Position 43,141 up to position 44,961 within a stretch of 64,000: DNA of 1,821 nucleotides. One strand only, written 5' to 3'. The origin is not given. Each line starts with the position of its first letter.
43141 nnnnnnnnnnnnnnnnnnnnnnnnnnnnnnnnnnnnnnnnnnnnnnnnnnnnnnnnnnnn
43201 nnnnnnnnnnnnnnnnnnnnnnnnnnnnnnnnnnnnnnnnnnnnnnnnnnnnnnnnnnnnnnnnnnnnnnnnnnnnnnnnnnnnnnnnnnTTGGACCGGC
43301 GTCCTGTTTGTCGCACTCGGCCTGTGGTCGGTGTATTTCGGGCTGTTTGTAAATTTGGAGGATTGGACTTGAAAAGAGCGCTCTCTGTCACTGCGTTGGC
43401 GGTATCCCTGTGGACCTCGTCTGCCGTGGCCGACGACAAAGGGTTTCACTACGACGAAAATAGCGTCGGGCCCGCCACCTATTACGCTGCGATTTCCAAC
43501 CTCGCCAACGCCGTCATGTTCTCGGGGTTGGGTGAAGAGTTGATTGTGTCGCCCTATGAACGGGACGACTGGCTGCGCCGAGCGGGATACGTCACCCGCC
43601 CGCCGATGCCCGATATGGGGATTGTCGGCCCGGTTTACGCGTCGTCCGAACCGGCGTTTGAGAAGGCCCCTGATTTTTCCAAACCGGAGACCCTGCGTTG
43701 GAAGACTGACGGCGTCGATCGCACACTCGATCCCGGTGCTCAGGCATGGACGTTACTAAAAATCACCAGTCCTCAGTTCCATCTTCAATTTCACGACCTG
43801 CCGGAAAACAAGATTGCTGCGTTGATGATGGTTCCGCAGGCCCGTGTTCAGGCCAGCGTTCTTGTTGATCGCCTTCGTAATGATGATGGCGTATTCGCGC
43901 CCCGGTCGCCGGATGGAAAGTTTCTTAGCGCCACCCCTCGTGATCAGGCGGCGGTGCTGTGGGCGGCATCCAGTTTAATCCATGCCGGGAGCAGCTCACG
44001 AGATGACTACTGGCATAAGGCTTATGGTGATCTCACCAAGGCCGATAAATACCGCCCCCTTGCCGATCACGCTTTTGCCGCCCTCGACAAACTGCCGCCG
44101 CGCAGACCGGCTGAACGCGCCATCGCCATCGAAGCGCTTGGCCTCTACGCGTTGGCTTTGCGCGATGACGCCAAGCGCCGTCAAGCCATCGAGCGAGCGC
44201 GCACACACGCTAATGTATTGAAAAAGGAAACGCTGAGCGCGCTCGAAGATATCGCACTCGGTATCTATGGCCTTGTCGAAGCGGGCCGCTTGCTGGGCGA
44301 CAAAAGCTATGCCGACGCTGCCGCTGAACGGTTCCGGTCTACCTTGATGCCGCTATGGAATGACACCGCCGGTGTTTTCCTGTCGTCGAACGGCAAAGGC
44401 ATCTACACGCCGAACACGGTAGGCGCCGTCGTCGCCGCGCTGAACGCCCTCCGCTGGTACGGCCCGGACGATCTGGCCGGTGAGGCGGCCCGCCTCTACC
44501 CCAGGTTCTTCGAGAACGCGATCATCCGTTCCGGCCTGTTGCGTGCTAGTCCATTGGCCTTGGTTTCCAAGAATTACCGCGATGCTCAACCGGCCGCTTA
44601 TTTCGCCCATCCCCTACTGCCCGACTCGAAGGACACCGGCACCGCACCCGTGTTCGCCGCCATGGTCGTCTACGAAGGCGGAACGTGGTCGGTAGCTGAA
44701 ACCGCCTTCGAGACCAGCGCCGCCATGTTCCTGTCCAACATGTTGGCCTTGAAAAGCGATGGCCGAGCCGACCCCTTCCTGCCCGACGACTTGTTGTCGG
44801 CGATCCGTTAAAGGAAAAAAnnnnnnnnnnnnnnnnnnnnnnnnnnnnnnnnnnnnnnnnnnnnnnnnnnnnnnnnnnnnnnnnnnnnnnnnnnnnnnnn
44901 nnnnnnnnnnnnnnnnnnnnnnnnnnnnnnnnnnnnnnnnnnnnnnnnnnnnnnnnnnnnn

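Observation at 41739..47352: mer-type sensor and operators wired to a non-canonical four-gene cargo with no merA, merT or merP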

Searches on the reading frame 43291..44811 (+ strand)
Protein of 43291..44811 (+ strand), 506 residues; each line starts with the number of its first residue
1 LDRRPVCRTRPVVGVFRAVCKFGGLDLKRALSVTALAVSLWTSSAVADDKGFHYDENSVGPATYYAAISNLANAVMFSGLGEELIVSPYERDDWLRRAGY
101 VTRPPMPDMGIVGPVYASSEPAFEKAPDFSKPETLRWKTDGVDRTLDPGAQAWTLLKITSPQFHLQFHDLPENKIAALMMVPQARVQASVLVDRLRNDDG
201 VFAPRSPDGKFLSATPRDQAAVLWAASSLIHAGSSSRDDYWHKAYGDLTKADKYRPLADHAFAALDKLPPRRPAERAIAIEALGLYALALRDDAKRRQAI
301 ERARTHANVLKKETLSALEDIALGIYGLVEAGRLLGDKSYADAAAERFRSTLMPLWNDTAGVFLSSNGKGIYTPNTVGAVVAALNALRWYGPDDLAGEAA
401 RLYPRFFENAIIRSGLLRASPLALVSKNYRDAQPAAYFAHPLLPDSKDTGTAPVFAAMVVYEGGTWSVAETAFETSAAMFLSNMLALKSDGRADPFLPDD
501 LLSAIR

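Call 3: search_protein_families(library=pfam, proteins=[window:43291-44811:+], max_evalue=0.01)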
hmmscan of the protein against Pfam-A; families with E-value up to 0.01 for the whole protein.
window:43291-44811:+ (506 aa): 0 families

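Call 4: search_protein_families(library=ncbifam, proteins=[window:43291-44811:+], max_evalue=0.01)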
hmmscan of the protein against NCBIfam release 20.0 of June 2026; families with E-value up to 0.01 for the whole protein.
window:43291-44811:+ (506 aa): 0 families

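Call 6: find_homologous_proteins(query=window:43291-44811:+)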
Query window:43291-44811:+ (506 aa): 127 proteins with E <= 0.001 among 8000 candidates; the best 120 are listed.
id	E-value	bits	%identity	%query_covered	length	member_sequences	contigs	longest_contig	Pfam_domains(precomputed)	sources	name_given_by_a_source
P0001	0.0e+0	1068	100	95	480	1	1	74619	-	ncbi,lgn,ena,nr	ncbi:MAG: hypothetical protein O3A85_02015 [Proteobacteria bacterium]|nr:hypothetical protein [Pseud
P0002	5.7e-250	848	79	95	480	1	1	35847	-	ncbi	-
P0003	1.8e-247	840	79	95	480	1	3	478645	-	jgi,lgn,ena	-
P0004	1.7e-240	817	78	94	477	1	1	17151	-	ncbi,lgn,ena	-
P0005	1.2e-223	762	72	95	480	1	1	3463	-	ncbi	ncbi:MAG: hypothetical protein ACC634_02285 [Hyphomicrobiales bacterium]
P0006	1.2e-221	755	72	95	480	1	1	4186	-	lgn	-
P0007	8.9e-221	752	71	95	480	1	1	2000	-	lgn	-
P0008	1.6e-217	741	70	95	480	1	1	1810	-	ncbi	ncbi:MAG: hypothetical protein ACC634_09485 [Hyphomicrobiales bacterium]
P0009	3.8e-216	737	69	95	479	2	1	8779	-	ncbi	-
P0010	2.2e-213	728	71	91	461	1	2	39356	-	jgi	jgi:hypothetical protein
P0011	8.2e-210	716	68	94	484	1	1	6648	-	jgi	-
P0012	1.2e-205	702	66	95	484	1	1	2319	-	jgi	-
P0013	6.6e-204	697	66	94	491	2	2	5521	-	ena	-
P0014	3.5e-199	681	66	92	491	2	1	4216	-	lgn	-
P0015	1.1e-197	676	63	96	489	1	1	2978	-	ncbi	-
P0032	6.3e-177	608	61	90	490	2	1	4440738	-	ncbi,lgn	-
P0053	7.7e-165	568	56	92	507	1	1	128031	-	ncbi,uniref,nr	ncbi:hypothetical protein K3718_21360 (plasmid) [Leisingera aquaemixtae]|uniref:Uncharacterized prot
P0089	5.4e-149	515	53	94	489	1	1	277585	-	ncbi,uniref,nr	ncbi:hypothetical protein GCM10007160_12270 [Litchfieldella qijiaojingensis]|uniref:Cellulase Ig-lik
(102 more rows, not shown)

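Call 9: find_encoding_contigs(protein=P0032, flank=7000, max_places=2)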
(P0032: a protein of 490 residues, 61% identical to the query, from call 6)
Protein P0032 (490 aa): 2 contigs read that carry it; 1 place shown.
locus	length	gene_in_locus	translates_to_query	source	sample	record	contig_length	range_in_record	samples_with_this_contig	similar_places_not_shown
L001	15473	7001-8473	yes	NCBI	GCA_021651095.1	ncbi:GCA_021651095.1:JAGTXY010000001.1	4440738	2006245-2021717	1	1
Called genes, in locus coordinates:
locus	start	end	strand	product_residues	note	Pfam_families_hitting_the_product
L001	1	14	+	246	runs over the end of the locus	PF02683:DsbD_TM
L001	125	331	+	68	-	-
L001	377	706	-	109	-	PF02694:UPF0060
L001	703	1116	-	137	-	PF00376:MerR, PF13411:MerR_1, PF09278:MerR-DNA-bind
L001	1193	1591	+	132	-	PF02411:MerT, PF02417:Chromate_transp (weak)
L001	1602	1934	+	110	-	PF00403:HMA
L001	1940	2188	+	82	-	PF11431:Transport_MerF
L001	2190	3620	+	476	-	PF01262:AlaDh_PNT_C (faint), PF03486:HI0933_like (faint), PF07992:Pyr_redox_2, PF01134:GIDA (weak), PF12831:FAD_oxidored (weak), PF13738:Pyr_redox_3, PF00070:Pyr_redox, PF02852:Pyr_redox_dim, +3 more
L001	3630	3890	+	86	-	-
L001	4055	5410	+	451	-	PF01266:DAO (faint), PF07992:Pyr_redox_2, PF13738:Pyr_redox_3, PF00070:Pyr_redox, PF02852:Pyr_redox_dim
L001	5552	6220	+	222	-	PF00376:MerR, PF13411:MerR_1, PF09278:MerR-DNA-bind, PF00403:HMA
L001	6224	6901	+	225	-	-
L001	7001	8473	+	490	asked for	-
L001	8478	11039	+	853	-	PF00403:HMA, PF00122:E1-E2_ATPase, PF00702:Hydrolase, PF00403:HMA (weak)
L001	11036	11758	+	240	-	PF02683:DsbD_TM, PF13386:DsbD_2 (weak)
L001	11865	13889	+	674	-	PF02534:T4SS-DNA_transf, PF10412:TrwB_AAD_bind, PF12696:TraG-D_C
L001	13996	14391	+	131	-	PF01402:RHH_1 (weak)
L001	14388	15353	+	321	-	PF00437:T2SSE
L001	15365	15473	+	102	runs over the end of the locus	PF04956:TrbC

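Call 10: find_encoding_contigs(protein=P0053, flank=7000, max_places=2)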
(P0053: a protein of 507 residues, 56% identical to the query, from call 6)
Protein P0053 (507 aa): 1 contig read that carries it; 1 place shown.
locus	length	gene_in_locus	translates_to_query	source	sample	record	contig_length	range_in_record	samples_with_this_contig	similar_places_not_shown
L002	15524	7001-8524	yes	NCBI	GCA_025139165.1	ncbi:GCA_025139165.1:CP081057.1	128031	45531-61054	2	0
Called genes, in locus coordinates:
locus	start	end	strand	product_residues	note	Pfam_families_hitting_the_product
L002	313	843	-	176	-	-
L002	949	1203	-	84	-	PF24623:Phage_zn_bind_8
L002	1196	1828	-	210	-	-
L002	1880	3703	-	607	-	PF02195:ParB_N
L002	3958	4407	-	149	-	PF12599:DUF3768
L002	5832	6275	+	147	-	PF13411:MerR_1, PF00376:MerR, PF09278:MerR-DNA-bind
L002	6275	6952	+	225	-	-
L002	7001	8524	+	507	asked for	-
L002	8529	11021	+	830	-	PF00403:HMA, PF00122:E1-E2_ATPase, PF00702:Hydrolase, PF12710:HAD (weak), PF08282:Hydrolase_3 (faint), PF00403:HMA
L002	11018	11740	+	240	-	PF02683:DsbD_TM, PF13386:DsbD_2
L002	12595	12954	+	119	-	PF01381:HTH_3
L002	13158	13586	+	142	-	-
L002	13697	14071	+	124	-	PF13443:HTH_26 (faint), PF13560:HTH_31, PF01381:HTH_3, PF12844:HTH_19 (weak)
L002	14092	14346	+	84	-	-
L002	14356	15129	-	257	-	PF00239:Resolvase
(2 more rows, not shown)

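Call 11: find_encoding_contigs(protein=P0089, flank=7000, max_places=2)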
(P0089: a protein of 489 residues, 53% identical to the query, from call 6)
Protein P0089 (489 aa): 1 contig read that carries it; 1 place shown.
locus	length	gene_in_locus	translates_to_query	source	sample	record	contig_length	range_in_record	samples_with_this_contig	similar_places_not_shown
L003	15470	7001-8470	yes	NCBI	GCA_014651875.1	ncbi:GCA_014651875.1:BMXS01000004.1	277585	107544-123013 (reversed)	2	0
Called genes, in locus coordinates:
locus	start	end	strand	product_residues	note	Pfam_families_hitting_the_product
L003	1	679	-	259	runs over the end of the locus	PF05708:Peptidase_C92 (weak)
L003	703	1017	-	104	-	-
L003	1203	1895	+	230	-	PF00535:Glycos_transf_2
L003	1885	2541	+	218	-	PF09837:DUF2064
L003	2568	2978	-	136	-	-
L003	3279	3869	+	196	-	PF04542:Sigma70_r2, PF08281:Sigma70_r4_2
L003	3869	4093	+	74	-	PF13490:zf-HC2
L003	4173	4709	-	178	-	-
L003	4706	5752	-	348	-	PF11376:DUF3179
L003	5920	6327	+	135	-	PF00376:MerR, PF13411:MerR_1, PF09278:MerR-DNA-bind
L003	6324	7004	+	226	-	-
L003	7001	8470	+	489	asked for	-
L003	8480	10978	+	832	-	PF00403:HMA, PF00122:E1-E2_ATPase, PF00702:Hydrolase, PF00403:HMA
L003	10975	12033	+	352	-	PF03706:LPG_synthase_TM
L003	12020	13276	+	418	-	PF07690:MFS_1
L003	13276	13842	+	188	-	PF06094:GGACT, PF13772:AIG2_2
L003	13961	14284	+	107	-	PF00403:HMA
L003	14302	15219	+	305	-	PF13557:Phenol_MetA_deg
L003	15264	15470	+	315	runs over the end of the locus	-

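Call 20: predict_structure(alignment_id=A1)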
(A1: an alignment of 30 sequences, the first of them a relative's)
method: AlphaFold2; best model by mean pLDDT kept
length: 480 residues; sequences in the alignment: 30
mean_pLDDT: 91.1   pTM: 0.92
mean pLDDT of the five models: 91.1, 90.7, 90.2, 85.7, 83.4
residues with pLDDT >= 90: 368; 70-90: 83; 50-70: 7; < 50: 22
segments of 3 or more residues with pLDDT < 50: 1-22
pLDDT, mean of each block of 10 residues (from residue 1): 35 35 78 95 92 84 88 83 81 94 88 93 98 91 82 93 97 98 98 98 94 90 92 98 97 98 94 98 92 98 97 97 97 96 97 99 96 98 98 94 91 94 96 97 97 98 90 85
secondary structure, 60 per line:
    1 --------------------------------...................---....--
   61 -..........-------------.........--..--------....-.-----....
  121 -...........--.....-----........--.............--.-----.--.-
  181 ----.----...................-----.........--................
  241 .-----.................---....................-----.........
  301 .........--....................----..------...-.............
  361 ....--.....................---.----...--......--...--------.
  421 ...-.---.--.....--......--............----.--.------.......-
elements in order: H33-51 E55-58 H62-71 E85-93 H106-109 E117-120 H122-132 H135-139 H145-152 H155-167 H190-208 H214-222 H225-241 H247-263 H267-286 H292-309 H312-329 E344-346 H348-364 H367-387 H401-406 H420-423 E432-436 E439-444 H449-458 H473-479

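Call 23: fold_search(model_id=the predicted structure, library=pdb)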
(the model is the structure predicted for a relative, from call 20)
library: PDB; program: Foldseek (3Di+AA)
matches with E <= 10: 962; with E <= 0.001: 14
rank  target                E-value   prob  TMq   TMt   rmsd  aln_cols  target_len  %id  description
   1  3gt5                  6.5e-05  1.00  0.47  0.56   8.3       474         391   10  Crystal structure of an N-acetylglucosamine 2-epimerase family protein from Xylella fastidiosa (released 2009-04-14)
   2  5x32_B                7.7e-05  1.00  0.45  0.55  10.3       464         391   11  Crystal structure of D-mannose isomerase (released 2018-02-07)
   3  6gdt_A                8.5e-05  1.00  0.40  0.35  11.3       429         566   12  Crystal structure of exo-glucosidase/glucosaminidase VC0615 from Vibrio Cholerae (released 2018-08-15)
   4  6gdt_E                8.9e-05  1.00  0.42  0.36  10.8       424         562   12  Crystal structure of exo-glucosidase/glucosaminidase VC0615 from Vibrio Cholerae (released 2018-08-15)
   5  7tkv_A                1.3e-04  1.00  0.31  0.24  15.5       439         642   15  Crystal Structure of the Thioredox_DsbH Domain-Containing Uncharacterized Protein Bab1_2064 from Brucella abortus (released 2022-01-26)
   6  6f04                  1.5e-04  1.00  0.43  0.51   9.1       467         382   11  N-acetylglucosamine-2-epimerase (released 2018-09-26)
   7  5dgq_B                2.5e-04  1.00  0.51  0.44  10.7       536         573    9  Crystal structure of GH9 exo-beta-D-glucosaminidase PBPRA0520 (released 2015-12-09)
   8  5dgr_B                2.9e-04  1.00  0.43  0.37  10.6       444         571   10  Crystal structure of GH9 exo-beta-D-glucosaminidase PBPRA0520, glucosamine complex (released 2015-12-09)
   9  3vw5_A                3.0e-04  1.00  0.46  0.55   6.0       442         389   11  Crystal structure of sugar epimerase from ruminal bacterium (released 2013-06-26)
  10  8h1n                  3.5e-04  1.00  0.43  0.48   7.8       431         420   10  Crystal structure of glucose-2-epimerase mutant_D254A in complex with D-Glucitol from Runella slithyformis Runsl_4512 (released 2023-07-12)
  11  8wbu                  4.0e-04  1.00  0.46  0.55   6.1       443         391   10  The crystal structure of circular mannose with mutant H247F of the cellobiose 2-epimerase from Caldicellulosiruptor sacc (released 2023-10-25)
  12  3h7l_B                6.0e-04  1.00  0.44  0.38   9.1       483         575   10  CRYSTAL STRUCTURE OF ENDOGLUCANASE-RELATED PROTEIN FROM Vibrio parahaemolyticus (released 2009-05-12)
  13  8h1l_C                7.2e-04  1.00  0.48  0.54   8.4       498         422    9  Crystal structure of glucose-2-epimerase in complex with D-Glucitol from Runella slithyformis Runsl_4512 (released 2023-07-12)
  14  4z4l                  9.9e-04  1.00  0.47  0.56   5.7       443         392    9  Crystal Structure of cellobiose 2-epimerase from Caldicellulosiruptor saccharolyticus DSM 8903 (released 2016-04-13)
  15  7qsj_B                1.0e-03  1.00  0.43  0.58   5.2       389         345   12  Methylmannose polysaccharide hydrolase MmpH from M. hassiacum (released 2023-01-25)
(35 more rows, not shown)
